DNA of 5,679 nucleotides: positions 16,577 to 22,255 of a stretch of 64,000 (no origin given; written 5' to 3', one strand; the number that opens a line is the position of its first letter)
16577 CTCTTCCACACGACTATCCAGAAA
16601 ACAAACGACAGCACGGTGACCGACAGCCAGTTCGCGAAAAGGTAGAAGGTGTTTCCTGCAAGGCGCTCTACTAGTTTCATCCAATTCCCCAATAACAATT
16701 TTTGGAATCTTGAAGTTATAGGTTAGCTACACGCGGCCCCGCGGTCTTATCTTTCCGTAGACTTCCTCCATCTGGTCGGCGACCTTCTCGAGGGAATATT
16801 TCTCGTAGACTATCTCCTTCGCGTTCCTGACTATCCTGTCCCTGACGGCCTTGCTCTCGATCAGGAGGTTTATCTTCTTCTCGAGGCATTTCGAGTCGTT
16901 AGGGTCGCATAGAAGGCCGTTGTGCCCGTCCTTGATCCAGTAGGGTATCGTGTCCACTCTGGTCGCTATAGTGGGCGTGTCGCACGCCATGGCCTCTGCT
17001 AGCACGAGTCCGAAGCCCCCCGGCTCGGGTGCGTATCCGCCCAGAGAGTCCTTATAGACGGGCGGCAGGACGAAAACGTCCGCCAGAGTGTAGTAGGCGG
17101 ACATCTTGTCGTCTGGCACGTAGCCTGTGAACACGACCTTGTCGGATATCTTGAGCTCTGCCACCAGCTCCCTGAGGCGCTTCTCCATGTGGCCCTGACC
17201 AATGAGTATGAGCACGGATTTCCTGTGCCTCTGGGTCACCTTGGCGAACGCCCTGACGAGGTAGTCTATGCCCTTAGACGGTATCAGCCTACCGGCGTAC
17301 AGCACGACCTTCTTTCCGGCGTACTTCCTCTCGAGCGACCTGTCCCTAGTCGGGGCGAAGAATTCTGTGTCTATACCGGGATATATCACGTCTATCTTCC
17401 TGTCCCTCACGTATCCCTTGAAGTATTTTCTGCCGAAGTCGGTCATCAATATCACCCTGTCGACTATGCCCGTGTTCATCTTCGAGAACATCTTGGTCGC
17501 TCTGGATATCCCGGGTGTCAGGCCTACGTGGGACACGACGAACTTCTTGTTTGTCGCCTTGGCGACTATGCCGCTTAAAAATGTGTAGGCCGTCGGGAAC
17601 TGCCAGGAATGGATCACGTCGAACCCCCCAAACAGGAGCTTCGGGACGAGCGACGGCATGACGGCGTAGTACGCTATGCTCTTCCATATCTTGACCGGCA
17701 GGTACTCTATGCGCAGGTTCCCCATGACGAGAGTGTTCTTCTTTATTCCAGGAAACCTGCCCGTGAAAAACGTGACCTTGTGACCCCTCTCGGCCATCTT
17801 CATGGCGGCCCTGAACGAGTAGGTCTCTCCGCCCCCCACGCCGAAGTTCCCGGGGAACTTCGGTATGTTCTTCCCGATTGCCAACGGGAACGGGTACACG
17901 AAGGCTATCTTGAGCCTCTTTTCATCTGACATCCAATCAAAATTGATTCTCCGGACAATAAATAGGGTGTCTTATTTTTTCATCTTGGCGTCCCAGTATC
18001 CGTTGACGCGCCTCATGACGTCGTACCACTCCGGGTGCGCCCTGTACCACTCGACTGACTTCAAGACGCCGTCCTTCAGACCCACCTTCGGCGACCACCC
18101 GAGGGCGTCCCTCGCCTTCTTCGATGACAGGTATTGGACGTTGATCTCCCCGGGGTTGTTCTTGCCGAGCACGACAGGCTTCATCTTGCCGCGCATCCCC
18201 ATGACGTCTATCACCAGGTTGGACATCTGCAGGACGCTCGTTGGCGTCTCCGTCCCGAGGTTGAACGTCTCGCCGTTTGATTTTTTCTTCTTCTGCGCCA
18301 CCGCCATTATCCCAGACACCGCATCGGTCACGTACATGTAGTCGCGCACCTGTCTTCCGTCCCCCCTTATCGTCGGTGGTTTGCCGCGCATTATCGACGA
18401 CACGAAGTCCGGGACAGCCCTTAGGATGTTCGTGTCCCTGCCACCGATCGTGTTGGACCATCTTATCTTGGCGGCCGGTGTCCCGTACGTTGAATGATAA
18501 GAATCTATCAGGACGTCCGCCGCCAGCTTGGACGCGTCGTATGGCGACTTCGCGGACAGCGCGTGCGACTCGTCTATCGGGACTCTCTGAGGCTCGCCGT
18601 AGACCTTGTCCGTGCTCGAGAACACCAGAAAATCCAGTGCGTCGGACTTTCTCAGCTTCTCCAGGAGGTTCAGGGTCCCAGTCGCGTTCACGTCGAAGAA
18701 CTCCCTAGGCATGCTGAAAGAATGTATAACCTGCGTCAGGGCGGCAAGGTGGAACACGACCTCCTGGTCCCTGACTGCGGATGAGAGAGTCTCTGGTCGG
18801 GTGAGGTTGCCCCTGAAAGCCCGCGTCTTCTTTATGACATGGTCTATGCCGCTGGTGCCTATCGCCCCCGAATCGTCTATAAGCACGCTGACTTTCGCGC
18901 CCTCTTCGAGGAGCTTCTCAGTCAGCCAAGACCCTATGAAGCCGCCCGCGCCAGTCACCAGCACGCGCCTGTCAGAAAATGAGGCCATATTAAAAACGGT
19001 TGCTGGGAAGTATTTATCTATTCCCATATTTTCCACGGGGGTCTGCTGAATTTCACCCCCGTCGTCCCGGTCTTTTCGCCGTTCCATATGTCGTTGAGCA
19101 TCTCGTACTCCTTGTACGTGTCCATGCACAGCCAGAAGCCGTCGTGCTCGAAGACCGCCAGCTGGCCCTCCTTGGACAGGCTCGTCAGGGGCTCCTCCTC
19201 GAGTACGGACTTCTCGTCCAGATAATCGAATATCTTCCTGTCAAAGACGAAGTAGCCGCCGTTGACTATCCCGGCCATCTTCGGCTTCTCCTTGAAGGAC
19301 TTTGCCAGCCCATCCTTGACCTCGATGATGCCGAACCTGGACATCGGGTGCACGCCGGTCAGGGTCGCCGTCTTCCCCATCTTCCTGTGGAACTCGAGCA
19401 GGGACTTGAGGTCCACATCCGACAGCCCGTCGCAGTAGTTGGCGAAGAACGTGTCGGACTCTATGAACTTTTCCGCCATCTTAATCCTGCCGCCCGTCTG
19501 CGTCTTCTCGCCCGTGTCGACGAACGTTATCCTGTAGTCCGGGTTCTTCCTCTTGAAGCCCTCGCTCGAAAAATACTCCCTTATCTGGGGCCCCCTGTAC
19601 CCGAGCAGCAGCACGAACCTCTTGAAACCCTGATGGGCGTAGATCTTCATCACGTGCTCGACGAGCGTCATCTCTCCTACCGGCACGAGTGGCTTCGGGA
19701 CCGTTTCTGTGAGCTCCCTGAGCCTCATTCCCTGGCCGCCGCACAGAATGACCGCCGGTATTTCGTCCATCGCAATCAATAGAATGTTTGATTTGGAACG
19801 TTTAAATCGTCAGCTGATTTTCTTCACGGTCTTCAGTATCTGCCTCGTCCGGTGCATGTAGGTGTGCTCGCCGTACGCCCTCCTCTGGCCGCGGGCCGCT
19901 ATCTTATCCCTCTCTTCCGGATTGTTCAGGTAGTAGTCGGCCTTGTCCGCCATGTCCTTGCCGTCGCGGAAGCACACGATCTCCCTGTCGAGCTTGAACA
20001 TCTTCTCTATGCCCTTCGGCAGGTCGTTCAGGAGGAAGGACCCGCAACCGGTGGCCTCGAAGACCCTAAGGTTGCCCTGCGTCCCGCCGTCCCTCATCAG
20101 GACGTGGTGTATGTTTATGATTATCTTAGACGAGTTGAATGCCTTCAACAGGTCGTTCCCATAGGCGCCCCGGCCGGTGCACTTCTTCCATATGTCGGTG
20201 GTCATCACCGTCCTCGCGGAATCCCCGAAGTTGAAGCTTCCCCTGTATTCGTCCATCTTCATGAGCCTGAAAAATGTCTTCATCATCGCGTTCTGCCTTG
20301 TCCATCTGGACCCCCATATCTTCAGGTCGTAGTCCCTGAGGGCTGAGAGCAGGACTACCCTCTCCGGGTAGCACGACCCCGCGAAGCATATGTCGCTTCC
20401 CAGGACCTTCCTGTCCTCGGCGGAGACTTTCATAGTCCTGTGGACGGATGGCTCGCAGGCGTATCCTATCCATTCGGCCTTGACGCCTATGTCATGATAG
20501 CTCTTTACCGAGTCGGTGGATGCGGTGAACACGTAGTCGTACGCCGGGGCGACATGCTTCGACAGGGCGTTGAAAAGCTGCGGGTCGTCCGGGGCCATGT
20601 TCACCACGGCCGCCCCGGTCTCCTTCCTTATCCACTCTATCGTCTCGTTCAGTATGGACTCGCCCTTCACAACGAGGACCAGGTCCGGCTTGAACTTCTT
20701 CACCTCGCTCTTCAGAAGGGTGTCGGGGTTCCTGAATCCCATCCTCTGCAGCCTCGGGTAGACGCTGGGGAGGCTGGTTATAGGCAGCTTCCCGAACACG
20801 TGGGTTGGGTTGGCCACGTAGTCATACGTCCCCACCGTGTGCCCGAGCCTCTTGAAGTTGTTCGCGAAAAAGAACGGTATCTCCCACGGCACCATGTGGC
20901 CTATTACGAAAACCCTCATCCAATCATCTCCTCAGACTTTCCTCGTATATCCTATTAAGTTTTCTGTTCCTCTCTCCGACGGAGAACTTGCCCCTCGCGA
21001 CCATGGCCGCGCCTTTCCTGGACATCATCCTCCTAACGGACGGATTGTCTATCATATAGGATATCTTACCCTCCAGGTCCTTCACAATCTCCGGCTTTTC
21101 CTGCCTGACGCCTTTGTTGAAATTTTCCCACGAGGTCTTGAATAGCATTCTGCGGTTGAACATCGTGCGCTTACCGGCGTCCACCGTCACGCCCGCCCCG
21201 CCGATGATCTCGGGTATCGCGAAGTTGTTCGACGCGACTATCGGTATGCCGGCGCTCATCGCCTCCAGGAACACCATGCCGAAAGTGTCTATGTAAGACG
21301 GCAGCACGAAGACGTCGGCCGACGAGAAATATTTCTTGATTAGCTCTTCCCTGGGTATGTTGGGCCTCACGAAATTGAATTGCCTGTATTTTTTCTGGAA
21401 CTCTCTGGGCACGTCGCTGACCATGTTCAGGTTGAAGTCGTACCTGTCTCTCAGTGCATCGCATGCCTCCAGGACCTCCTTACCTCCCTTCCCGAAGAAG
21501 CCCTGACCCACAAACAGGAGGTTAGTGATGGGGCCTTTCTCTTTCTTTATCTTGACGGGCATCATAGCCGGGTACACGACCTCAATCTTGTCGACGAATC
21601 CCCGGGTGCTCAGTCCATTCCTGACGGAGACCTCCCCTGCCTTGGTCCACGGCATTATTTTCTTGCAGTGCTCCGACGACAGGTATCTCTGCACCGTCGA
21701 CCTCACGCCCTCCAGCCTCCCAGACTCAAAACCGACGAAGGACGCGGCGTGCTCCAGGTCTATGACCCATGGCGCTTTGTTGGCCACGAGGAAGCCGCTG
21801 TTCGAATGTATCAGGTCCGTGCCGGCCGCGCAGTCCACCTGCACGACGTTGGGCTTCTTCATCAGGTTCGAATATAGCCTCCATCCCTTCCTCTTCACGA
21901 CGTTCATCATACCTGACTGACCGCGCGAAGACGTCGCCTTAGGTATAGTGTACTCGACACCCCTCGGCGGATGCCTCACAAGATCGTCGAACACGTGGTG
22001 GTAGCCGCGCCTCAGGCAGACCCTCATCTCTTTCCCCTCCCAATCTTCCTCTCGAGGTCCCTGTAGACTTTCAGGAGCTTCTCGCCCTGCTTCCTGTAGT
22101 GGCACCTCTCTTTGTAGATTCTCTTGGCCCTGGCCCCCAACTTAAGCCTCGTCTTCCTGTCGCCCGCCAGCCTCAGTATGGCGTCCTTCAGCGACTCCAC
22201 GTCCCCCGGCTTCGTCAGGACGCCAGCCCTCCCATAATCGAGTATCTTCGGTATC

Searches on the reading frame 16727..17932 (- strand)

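Call 36: search_protein_families(library=pfam, proteins=[window:16727-17932:-], max_evalue=0.0001)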
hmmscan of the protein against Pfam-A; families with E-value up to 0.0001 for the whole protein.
window:16727-17932:- (401 aa): 6 families
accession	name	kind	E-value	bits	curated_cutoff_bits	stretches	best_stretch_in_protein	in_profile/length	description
PF00534.26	Glycos_transf_1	-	1.1e-43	149.2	26.4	1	201-373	9-171/172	Glycosyl transferases group 1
PF13692.12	Glyco_trans_1_4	-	6.6e-35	120.9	27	1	208-359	2-141/142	Glycosyl transferases group 1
PF13439.12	Glyco_transf_4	-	4.2e-15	56.6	28.5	1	32-190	1-169/170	Glycosyltransferase Family 4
PF20706.3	GT4-conflict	-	7.1e-07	29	26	1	171-324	165-311/385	Family 4 Glycosyltransferase in conflict systems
PF13524.12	Glyco_trans_1_2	-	1.9e-06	28.3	25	1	265-389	28-143/144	Glycosyl transferase-like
PF13579.12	Glyco_trans_4_4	-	7.5e-05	23.6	29.7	0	33-186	1-158/158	Glycosyl transferase 4-like domain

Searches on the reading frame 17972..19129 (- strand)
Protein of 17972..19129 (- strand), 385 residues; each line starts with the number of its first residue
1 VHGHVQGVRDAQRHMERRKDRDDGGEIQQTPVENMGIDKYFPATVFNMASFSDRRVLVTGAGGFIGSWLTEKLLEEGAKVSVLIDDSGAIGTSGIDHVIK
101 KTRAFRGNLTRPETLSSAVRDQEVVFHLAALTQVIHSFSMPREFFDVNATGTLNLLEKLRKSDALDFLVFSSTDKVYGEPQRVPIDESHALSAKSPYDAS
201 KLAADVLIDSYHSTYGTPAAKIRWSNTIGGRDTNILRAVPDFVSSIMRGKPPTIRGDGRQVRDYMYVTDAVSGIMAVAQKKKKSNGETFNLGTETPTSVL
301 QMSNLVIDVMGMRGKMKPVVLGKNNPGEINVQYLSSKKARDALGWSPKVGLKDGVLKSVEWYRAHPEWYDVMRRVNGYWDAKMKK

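Call 23: search_protein_families(library=pfam, proteins=[window:17972-19129:-], max_evalue=0.0001)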
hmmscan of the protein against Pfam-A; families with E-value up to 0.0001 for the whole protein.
window:17972-19129:- (385 aa): 7 families
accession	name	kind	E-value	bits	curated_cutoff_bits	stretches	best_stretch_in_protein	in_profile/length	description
PF16363.11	GDP_Man_Dehyd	-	1.3e-59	202.8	27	1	57-355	1-329/332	GDP-mannose 4,6 dehydratase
PF01370.27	Epimerase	-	1e-50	172.9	20.9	1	56-292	1-240/240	NAD dependent epimerase/dehydratase family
PF02719.21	Polysacc_synt_2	-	2.8e-17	63.3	20.2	1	56-318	1-258/293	Polysaccharide biosynthesis protein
PF04321.23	RmlD_sub_bind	-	2.7e-15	56.6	27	1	55-319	2-241/287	RmlD substrate binding domain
PF01073.25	3Beta_HSD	-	4.9e-15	55.7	22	1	57-210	1-159/280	3-beta hydroxysteroid dehydrogenase/isomerase family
PF07993.18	NAD_binding_4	-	4.5e-12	46.1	20.1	1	58-234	1-214/258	Male sterility protein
PF13460.12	NAD_binding_10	-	1e-06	29.2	27.2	1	60-210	1-134/184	NAD(P)H-binding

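Call 75: search_protein_families(library=ncbifam, proteins=[window:17972-19129:-], max_evalue=1e-20)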
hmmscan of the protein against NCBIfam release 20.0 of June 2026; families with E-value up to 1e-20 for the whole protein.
window:17972-19129:- (385 aa): 8 families
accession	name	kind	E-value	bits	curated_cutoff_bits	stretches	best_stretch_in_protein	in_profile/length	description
TIGR04180.1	EDH_00030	hypoth_equivalog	2.8e-57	194.1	475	1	56-349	1-296/297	NAD-dependent 4,6-dehydratase LegB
TIGR01181.1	dTDP_gluc_dehyt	equivalog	7.2e-56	189.6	365.1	1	55-370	1-319/321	dTDP-glucose 4,6-dehydratase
TIGR02622.1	CDP_4_6_dhtase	equivalog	7.3e-49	166.8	278.45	1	51-364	2-332/352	CDP-glucose 4,6-dehydratase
TIGR01179.1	galE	equivalog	1.6e-44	152.1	262.3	1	55-367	1-330/332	UDP-glucose 4-epimerase GalE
NF007582.0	PRK10217.1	equivalog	6.8e-30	104.4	698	1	54-371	2-340/355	dTDP-glucose 4,6-dehydratase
NF007956.0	PRK10675.1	subfamily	3.2e-29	102.1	394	1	55-369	2-336/338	UDP-glucose 4-epimerase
NF007490.0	PRK10084.1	subfamily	8.8e-29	100.6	649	1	55-373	2-345/361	dTDP-glucose 4,6-dehydratase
TIGR01472.1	gmd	equivalog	1.6e-24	86.7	415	1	56-358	3-334/342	GDP-mannose 4,6-dehydratase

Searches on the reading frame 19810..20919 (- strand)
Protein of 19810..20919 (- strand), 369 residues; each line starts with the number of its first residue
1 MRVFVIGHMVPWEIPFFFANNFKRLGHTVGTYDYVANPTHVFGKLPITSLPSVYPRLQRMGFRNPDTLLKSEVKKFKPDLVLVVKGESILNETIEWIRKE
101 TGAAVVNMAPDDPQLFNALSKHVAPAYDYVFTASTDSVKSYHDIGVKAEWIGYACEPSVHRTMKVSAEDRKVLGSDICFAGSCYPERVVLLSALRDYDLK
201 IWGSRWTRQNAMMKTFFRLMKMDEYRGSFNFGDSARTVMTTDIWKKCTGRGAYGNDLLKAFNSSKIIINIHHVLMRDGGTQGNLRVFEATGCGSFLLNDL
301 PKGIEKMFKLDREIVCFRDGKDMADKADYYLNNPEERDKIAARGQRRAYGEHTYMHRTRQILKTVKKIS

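Call 23: search_protein_families(library=pfam, proteins=[window:19810-20919:-], max_evalue=0.0001)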
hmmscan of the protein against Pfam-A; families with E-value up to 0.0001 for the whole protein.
window:19810-20919:- (369 aa): 1 family
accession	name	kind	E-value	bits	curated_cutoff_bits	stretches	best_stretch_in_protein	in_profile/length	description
PF13524.12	Glyco_trans_1_2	-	1e-33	116.8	25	1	190-362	5-143/144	Glycosyl transferase-like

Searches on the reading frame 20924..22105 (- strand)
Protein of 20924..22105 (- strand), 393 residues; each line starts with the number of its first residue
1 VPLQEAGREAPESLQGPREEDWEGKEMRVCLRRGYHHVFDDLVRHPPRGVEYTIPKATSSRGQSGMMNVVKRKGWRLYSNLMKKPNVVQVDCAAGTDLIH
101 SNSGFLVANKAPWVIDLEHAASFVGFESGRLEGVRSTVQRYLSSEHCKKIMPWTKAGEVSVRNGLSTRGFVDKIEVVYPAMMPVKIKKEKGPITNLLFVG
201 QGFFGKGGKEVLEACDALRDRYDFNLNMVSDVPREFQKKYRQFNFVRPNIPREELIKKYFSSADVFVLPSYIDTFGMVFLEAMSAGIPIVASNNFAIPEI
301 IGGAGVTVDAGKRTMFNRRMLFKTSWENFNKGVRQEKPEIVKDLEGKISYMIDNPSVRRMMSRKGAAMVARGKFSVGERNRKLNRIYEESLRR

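Call 23: search_protein_families(library=pfam, proteins=[window:20924-22105:-], max_evalue=0.0001)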
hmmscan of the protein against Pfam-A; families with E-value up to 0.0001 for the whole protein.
window:20924-22105:- (393 aa): 3 families
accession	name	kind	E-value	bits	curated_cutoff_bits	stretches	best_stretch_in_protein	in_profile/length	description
PF13692.12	Glyco_trans_1_4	-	6e-18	65.9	27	1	195-317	3-133/142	Glycosyl transferases group 1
PF00534.26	Glycos_transf_1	-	1.4e-17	64.2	26.4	1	196-311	18-143/172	Glycosyl transferases group 1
PF20706.3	GT4-conflict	-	2.3e-06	27.3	26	1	250-294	269-313/385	Family 4 Glycosyltransferase in conflict systems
